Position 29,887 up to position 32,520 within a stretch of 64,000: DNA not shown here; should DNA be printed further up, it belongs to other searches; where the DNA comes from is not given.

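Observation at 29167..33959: Eliminase-type glycyl radical enzyme + activase + FSA-type aldolase under a DeoR regulator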

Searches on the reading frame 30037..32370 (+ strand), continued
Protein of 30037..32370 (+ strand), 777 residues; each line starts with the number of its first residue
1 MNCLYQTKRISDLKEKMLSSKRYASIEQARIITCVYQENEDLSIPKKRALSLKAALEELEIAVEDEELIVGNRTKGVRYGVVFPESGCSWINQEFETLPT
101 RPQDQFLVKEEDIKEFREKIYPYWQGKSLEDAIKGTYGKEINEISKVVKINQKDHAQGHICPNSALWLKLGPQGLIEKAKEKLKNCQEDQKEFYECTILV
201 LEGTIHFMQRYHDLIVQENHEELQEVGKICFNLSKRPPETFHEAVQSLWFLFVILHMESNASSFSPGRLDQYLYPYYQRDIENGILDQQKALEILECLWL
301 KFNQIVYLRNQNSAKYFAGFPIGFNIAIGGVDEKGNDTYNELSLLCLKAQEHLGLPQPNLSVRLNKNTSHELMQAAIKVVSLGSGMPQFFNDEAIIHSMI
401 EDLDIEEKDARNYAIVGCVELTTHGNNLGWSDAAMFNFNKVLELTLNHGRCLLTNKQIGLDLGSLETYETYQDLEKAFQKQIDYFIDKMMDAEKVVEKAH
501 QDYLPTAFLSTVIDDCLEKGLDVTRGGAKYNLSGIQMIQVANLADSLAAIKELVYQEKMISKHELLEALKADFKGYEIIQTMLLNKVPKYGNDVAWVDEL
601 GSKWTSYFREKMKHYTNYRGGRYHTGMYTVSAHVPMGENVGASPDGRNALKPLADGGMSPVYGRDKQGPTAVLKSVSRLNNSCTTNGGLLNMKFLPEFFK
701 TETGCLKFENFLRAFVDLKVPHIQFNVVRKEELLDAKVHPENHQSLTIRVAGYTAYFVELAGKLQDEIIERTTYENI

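Call 22: find_related_loci(query=window:30037-32367:+, collection=genome_contigs, flank=10000)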
Query window:30037-32367:+ (777 aa) in genome_contigs; peptide patterns used: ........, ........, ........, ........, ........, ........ (x = any residue, [..] = any of these).
307 stretches matched a pattern; 246 encode a relative of the query (tblastn E <= 1e-3); the best 80 are kept; 80 distinct loci.
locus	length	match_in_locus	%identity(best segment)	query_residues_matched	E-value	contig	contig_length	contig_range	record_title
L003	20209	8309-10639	93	1-777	0e+0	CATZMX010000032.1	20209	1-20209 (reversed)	MAG TPA_asm: uncultured Erysipelotrichaceae bacterium isolate ERR9578272_bin.20_MetaWRAP_v1.3_MAG genome assembly, conti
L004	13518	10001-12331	92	1-777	0e+0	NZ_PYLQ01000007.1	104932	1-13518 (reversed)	Faecalibacillus intestinalis strain SNUG30099 scaffold_6, whole genome shotgun sequence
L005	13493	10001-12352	84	1-777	0e+0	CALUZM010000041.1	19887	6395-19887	MAG: uncultured Massilimicrobiota sp. isolate BRZ_IC__bin65 genome assembly, contig: BRZ_IC__NODE_4632_length_19887_cov_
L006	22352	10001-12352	84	1-777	0e+0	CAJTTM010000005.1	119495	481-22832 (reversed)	MAG TPA_asm: uncultured Erysipelotrichales bacterium isolate MGBC113645 genome assembly, contig: MGBC113645.5, whole gen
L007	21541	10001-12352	83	1-777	0e+0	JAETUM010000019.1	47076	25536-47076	MAG: Candidatus Stoquefichus sp. isolate S9_Bin2 scaffold_823, whole genome shotgun sequence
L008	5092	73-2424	83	1-777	0e+0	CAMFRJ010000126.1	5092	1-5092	MAG: uncultured Erysipelotrichaceae bacterium isolate SRR15725430_bin.18_metaWRAP_v1.3_MAG genome assembly, contig: ERZ1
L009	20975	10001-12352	83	1-777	0e+0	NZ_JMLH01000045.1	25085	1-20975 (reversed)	Thomasclavelia saccharogumia DSM 17460 BR82DRAFT_scaffold00044.44_C, whole genome shotgun sequence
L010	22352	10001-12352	82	1-777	0e+0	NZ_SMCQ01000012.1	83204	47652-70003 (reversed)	Longibaculum muris strain DSM 29487 Ga0244711_112, whole genome shotgun sequence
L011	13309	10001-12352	83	1-777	0e+0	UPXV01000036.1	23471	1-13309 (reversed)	uncultured Erysipelotrichaceae bacterium isolate UMGS7 genome assembly, contig: NODE_995_length_23471_cov_14.318500, who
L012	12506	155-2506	83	1-777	0e+0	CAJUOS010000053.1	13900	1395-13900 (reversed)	MAG TPA_asm: uncultured Erysipelotrichaceae bacterium isolate MGBC163490 genome assembly, contig: MGBC163490.53, whole g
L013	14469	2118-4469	82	1-777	0e+0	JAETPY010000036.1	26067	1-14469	MAG: Erysipelotrichaceae bacterium isolate S24_Bin3 scaffold_1443, whole genome shotgun sequence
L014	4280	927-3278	82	1-777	0e+0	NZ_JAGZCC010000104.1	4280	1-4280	MAG: Thomasclavelia spiroformis isolate L3_108_000G1_dasL3_108_000G1_metabat.metabat.11 L3_108_000G1_scaffold_10180, who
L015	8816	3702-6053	82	1-777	0e+0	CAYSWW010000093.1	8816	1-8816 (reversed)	MAG TPA_asm: uncultured Coprobacillus sp. isolate SRP141132_co1_167 genome assembly, contig: NODE_6775_length_8816_cov_1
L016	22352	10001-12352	81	1-777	0e+0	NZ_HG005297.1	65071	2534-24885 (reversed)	Candidatus Stoquefichus massiliensis AP9, whole genome shotgun sequence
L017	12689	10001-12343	82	4-777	0e+0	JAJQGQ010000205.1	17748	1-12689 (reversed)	MAG: Erysipelotrichaceae bacterium isolate U.2_7 NODE_390_length_17748_cov_10.130786, whole genome shotgun sequence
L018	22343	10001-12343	82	4-777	0e+0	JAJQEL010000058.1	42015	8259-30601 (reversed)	MAG: Erysipelotrichaceae bacterium isolate MI.9_3 NODE_112_length_42015_cov_28.445949, whole genome shotgun sequence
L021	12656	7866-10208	81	4-777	0e+0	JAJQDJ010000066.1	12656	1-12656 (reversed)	MAG: Erysipelotrichaceae bacterium isolate MI.10_11 NODE_1102_length_12656_cov_15.232759, whole genome shotgun sequence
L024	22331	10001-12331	80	7-777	0e+0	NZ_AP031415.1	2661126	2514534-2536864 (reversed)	Massilimicrobiota timonensis strain f30 chromosome, complete genome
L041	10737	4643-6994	71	1-777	0e+0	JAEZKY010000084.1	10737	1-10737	MAG: Bacillota bacterium isolate OH_CDB_53 k127_2143757, whole genome shotgun sequence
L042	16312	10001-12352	70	1-777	0e+0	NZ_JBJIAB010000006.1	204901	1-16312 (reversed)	Candidatus Clostridium helianthi isolate WILCCON 0112 NODE_6_length_204901_cov_157.344715, whole genome shotgun sequence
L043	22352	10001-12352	70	1-777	0e+0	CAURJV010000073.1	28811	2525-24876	MAG TPA_asm: uncultured Clostridium sp. isolate ERR9968982_bin.17_MetaWRAP_v1.3_MAG genome assembly, contig: ERZ21616089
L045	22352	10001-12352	71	1-777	0e+0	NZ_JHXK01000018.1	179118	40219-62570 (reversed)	Clostridium beijerinckii HUN142 T483DRAFT_scaffold00013.13_C, whole genome shotgun sequence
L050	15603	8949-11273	70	8-777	0e+0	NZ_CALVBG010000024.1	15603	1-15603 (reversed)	MAG: uncultured Faecalicoccus sp. isolate BRZ_SB__bin130 BRZ_SB__NODE_5985_length_15603_cov_6.570334, whole genome shotg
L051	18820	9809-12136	70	8-777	0e+0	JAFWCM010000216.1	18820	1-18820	MAG: Solobacterium sp. isolate RGIG5614 Sheep_Duodenum-2__c196347, whole genome shotgun sequence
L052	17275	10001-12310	71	4-777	0e+0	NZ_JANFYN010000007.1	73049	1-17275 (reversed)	Holdemanella sp. MSK.7.32 KGGEEPME_7, whole genome shotgun sequence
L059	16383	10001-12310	70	4-777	0e+0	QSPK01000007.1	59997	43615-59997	Eubacterium sp. TM05-53 TM05-53.Scaf7, whole genome shotgun sequence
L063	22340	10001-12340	69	4-777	0e+0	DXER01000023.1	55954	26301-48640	MAG TPA_asm: Candidatus Megamonas gallistercoris isolate ChiGjej6B6-7947 ChiGjej6B6M5__C77111_L55954_SAMN08009849, whole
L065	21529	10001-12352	69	1-777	0e+0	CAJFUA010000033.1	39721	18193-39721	uncultured Eubacterium sp. isolate Coassembly_mag_25 genome assembly, contig: MAGpy_11413_min2k_bin_25_fak87_852678, who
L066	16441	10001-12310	70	4-777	0e+0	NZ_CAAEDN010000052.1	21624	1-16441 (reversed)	MAG: uncultured Holdemanella sp. isolate HGM09869, whole genome shotgun sequence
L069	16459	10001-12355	68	1-777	0e+0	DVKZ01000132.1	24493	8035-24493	MAG TPA_asm: Candidatus Fimousia stercorigallinarum isolate ChiSxjej3B15-1827 ChiSxjej3B15M5__C456326_L24493_SRR6323373,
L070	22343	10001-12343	69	4-777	0e+0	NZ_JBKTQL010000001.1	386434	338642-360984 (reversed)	MAG: Eubacterium sp. isolate 20-1_45 NODE_37_length_386434_cov_19.849166, whole genome shotgun sequence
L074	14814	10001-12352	68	1-777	0e+0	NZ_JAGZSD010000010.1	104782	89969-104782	MAG: Anaerostipes sp. isolate L2_037_371G1_dasL2_037_371G1_maxbin2.maxbin.035 L2_037_371G1_scaffold_172, whole genome sh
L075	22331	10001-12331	69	7-777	0e+0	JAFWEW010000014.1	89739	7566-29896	MAG: Solobacterium sp. isolate RGIG5676 Sheep_Duodenum-5__c63264, whole genome shotgun sequence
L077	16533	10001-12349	69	1-777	0e+0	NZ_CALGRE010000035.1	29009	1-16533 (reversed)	MAG: uncultured Eubacterium sp. isolate SRR5024280_bin.55_CONCOCT_v1.1_MAG ERZ505334.1578, whole genome shotgun sequence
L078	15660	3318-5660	68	4-777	0e+0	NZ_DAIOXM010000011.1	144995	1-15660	MAG: Lacrimispora sp. isolate CTOTU50281 NODE_25_length_144995_cov_7.477611, whole genome shotgun sequence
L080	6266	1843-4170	68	8-777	0e+0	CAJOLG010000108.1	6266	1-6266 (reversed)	uncultured Solobacterium sp. isolate Reindeer_1_mag_132 genome assembly, contig: scaffold_19182, whole genome shotgun se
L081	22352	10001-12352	68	1-777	0e+0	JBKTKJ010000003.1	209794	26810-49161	MAG: Eubacterium sp. isolate 19-2_29 NODE_110_length_209794_cov_21.353978, whole genome shotgun sequence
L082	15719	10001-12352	69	1-777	0e+0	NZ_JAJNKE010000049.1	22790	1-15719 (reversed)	Clostridium guangxiense strain WZ_1 scaffold49, whole genome shotgun sequence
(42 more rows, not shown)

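Call 29: search_protein_families(library=pfam, proteins=[L081:2936-4894:+, L074:9539-9850:+, L082:8553-9653:+, L074:7960-8421:+, L065:6382-8073:+, L077:8068-8913:+, L045:6288-7073:+, L041:1823-3010:+, L042:8223-9626:+, L045:5064-5762:+], max_evalue=0.00001)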
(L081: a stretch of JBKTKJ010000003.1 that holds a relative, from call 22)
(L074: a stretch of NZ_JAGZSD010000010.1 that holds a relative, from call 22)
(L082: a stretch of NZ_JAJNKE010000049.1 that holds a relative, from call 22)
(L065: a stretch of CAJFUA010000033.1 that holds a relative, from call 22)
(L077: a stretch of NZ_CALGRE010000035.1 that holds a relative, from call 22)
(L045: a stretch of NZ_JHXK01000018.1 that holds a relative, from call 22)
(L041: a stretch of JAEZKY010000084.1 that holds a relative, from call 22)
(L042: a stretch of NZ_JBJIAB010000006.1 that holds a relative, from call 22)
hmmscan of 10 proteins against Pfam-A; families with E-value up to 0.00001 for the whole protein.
L081:2936-4894:+ (653 aa): 5 families
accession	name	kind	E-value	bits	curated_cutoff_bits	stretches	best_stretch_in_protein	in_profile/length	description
PF00359.27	PTS_EIIA_2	-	3.9e-27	95.4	27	1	511-647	2-142/144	Phosphoenolpyruvate-dependent sugar phosphotransferase system, EIIA 2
PF00874.25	PRD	-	4.1e-12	46.7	23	1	316-404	2-89/90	PRD domain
PF08279.18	HTH_11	-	4.8e-12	46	25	0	7-44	3-39/55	HTH domain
PF05043.19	Mga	-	3.5e-07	31.1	21.1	0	89-159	14-81/87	Mga helix-turn-helix domain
PF09182.16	PuR_N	-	8.8e-07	29.2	24.6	0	88-143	2-59/70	Bacterial purine repressor, N-terminal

L074:9539-9850:+ (104 aa): 1 family
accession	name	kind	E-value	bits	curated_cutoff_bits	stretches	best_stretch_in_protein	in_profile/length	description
PF02302.22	PTS_IIB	-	4.9e-23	82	23.6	1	5-94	2-88/90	PTS system, Lactose/Cellobiose specific IIB subunit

L082:8553-9653:+ (367 aa): 1 family
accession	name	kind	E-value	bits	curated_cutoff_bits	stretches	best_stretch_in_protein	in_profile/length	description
PF02378.23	PTS_EIIC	-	4.2e-14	52.8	30.7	1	17-290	2-319/319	Phosphotransferase system, EIIC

L074:7960-8421:+ (154 aa): 1 family
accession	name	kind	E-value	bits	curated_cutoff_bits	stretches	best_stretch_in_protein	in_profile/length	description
PF00359.27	PTS_EIIA_2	-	1.1e-35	123.2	27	1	15-153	2-141/144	Phosphoenolpyruvate-dependent sugar phosphotransferase system, EIIA 2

L065:6382-8073:+ (564 aa): 3 families
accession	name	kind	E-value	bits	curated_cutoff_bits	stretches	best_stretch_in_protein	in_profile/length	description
PF02896.24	PEP-utilizers_C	-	9e-114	380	22.8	1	251-537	4-290/293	PEP-utilising enzyme, PEP-binding domain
PF05524.18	PEP-utilisers_N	-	9.7e-30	103.6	24.4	1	3-124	1-121/121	PEP-utilising enzyme, N-terminal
PF00391.29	PEP-utilizers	-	3.9e-24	84.5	23.1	1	151-223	2-72/72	PEP-utilising enzyme, mobile domain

L077:8068-8913:+ (282 aa): 3 families
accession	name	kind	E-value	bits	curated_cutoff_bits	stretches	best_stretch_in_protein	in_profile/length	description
PF08282.18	Hydrolase_3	-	1.7e-52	179.2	20.9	1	12-272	1-252/255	haloacid dehalogenase-like hydrolase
PF05116.19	S6PP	-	4e-15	56.5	20.3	1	175-255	136-212/247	Sucrose-6F-phosphate phosphohydrolase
PF00702.32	Hydrolase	-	3e-07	31.5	26.4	0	184-242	139-191/191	haloacid dehalogenase-like hydrolase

L045:6288-7073:+ (262 aa): 1 family
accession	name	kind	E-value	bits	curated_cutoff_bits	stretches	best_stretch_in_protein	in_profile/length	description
PF01012.27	ETF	-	2.8e-40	138.5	26.7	1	22-202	1-174/181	Electron transfer flavoprotein domain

L041:1823-3010:+ (396 aa): 2 families
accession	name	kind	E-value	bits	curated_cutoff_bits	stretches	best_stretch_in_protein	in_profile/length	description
PF01012.27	ETF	-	6.5e-46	156.8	26.7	1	73-245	2-174/181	Electron transfer flavoprotein domain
PF00766.25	ETF_alpha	-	5.4e-34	116.5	27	1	272-351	2-81/81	Electron transfer flavoprotein FAD-binding domain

L042:8223-9626:+ (468 aa): 2 families
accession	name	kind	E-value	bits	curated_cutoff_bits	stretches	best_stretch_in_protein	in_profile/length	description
PF02913.24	FAD-oxidase_C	-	3.7e-62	210.7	21.2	1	223-466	2-248/248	FAD linked oxidases, C-terminal domain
PF01565.28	FAD_binding_4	-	1.2e-43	148.5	26.4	1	48-185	1-138/139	FAD binding domain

L045:5064-5762:+ (233 aa): 2 families
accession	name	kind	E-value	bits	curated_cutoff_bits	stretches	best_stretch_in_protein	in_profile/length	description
PF07729.17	FCD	-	1.7e-22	80.6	24.3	1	99-223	1-124/125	FCD domain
PF00392.27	GntR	-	1.3e-19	70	27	1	12-74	2-64/64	Bacterial regulatory proteins, gntR family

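Call 30: search_protein_families(library=pfam, proteins=[L043:2187-3026:+, L066:4910-5560:+, L059:5648-7294:+, L063:14155-14709:+, L052:7857-9155:-, L018:6523-8379:+, L021:6316-7017:+, L069:13313-14290:+, L007:14154-15815:+, L050:12362-14944:+], max_evalue=0.00001)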
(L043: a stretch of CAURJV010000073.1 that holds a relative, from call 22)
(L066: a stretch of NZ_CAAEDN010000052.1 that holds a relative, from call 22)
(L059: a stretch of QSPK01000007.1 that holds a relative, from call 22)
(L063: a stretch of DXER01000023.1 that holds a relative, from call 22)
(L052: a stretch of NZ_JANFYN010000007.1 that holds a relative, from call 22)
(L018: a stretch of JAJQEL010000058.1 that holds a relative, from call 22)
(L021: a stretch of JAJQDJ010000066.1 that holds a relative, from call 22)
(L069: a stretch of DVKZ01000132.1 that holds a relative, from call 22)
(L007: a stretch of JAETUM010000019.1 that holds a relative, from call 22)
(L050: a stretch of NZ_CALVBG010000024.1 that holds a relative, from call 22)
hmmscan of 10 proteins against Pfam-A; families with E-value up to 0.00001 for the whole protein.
L043:2187-3026:+ (280 aa): 2 families
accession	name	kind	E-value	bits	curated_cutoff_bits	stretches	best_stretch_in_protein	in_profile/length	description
PF01734.28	Patatin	-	5.1e-23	82.7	27.7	1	4-166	1-187/191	Patatin-like phospholipase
PF19890.4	DUF6363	-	6.2e-22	77.7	26.4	1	206-279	1-74/75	Domain of unknown function (DUF6363)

L066:4910-5560:+ (217 aa): 1 family
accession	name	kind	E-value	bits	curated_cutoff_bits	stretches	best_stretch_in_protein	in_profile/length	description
PF00302.23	CAT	-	3.3e-50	171.4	23.5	1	4-204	3-205/205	Chloramphenicol acetyltransferase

L059:5648-7294:+ (549 aa): 1 family
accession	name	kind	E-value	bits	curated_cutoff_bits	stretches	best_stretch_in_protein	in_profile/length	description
PF00365.25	PFK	-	3.1e-40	138.7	30.9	1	74-325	2-234/277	Phosphofructokinase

L063:14155-14709:+ (185 aa): 2 families
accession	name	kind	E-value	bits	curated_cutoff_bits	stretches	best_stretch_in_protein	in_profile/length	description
PF12850.12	Metallophos_2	-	6e-26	91.7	27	1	1-165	1-150/154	Calcineurin-like phosphoesterase superfamily domain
PF00149.33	Metallophos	-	3.9e-15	57.2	21.5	1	1-132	1-190/191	Calcineurin-like phosphoesterase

L052:7857-9155:- (433 aa): 1 family
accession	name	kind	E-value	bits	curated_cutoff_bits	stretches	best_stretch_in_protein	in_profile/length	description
PF00209.24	SNF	-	2.5e-47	162.2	27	2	146-427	182-481/524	Sodium:neurotransmitter symporter family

L018:6523-8379:+ (619 aa): 5 families
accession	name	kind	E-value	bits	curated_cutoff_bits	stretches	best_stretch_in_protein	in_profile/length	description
PF01134.28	GIDA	-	6.4e-167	556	22.1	1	3-395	1-391/391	Glucose inhibited division protein A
PF13932.14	SAM_GIDA_C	-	2.1e-24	85.5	27.1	1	555-610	2-57/57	tRNA modifying enzyme MnmG/GidA C-terminal helical bundle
PF21680.2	GIDA_C_1st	-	6.7e-20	72.1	24.7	1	457-548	2-94/96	tRNA modifying enzyme MnmG/GidA C-terminal helical domain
PF07992.20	Pyr_redox_2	-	2.1e-07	31.1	26.1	0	2-55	1-56/291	Pyridine nucleotide-disulphide oxidoreductase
PF12831.13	FAD_oxidored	-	9.6e-07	28.9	27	1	3-147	1-141/416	FAD dependent oxidoreductase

L021:6316-7017:+ (234 aa): 2 families
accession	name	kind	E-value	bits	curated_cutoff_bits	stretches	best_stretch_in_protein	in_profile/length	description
PF02527.21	GidB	-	8e-54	182.2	27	1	21-189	1-167/184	rRNA small subunit methyltransferase G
PF13847.12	Methyltransf_31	-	4.5e-07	30.1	27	1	68-152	3-89/145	Methyltransferase domain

L069:13313-14290:+ (326 aa): 4 families
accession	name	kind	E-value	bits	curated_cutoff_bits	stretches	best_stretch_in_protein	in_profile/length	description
PF01408.29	GFO_IDH_MocA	-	3e-23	83.2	24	1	5-120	1-117/120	Oxidoreductase family, NAD-binding Rossmann fold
PF22725.1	GFO_IDH_MocA_C3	-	2.6e-20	73.1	27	1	131-248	1-124/124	GFO/IDH/MocA C-terminal domain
PF03447.22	NAD_binding_3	-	1.5e-06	29.3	24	1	11-116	1-110/116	Homoserine dehydrogenase, NAD binding domain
PF02894.22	GFO_IDH_MocA_C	-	7.3e-06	26.4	22.9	0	137-271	3-151/218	Oxidoreductase family, C-terminal alpha/beta domain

L007:14154-15815:+ (554 aa): 2 families
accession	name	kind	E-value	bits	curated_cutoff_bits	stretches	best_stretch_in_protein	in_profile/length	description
PF02690.20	Na_Pi_cotrans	-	4.9e-66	221.4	29.1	2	15-150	1-136/137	Na+/Pi-cotransporter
PF01895.24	PhoU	-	3.5e-21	75.8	23.5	2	351-435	3-88/89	PhoU domain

L050:12362-14944:+ (861 aa): 6 families
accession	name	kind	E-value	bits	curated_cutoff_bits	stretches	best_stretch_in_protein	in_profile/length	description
PF00122.25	E1-E2_ATPase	-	3.4e-50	170.5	28.1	1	110-302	2-180/181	E1-E2 ATPase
PF00689.26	Cation_ATPase_C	-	1.1e-38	133.2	27.3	1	687-855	1-175/175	Cation transporting ATPase, C-terminus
PF00690.31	Cation_ATPase_N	-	5.1e-20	71.3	20.4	1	5-70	3-69/69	Cation transporter/ATPase, N-terminus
PF00702.32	Hydrolase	-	1.5e-18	68.3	26.4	1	321-616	3-190/191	haloacid dehalogenase-like hydrolase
PF13246.12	Cation_ATPase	-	1.3e-15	57.6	21.7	1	368-445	2-91/91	Cation transport ATPase (P-type)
PF08282.18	Hydrolase_3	-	3.5e-07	30.7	20.9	0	589-649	195-254/255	haloacid dehalogenase-like hydrolase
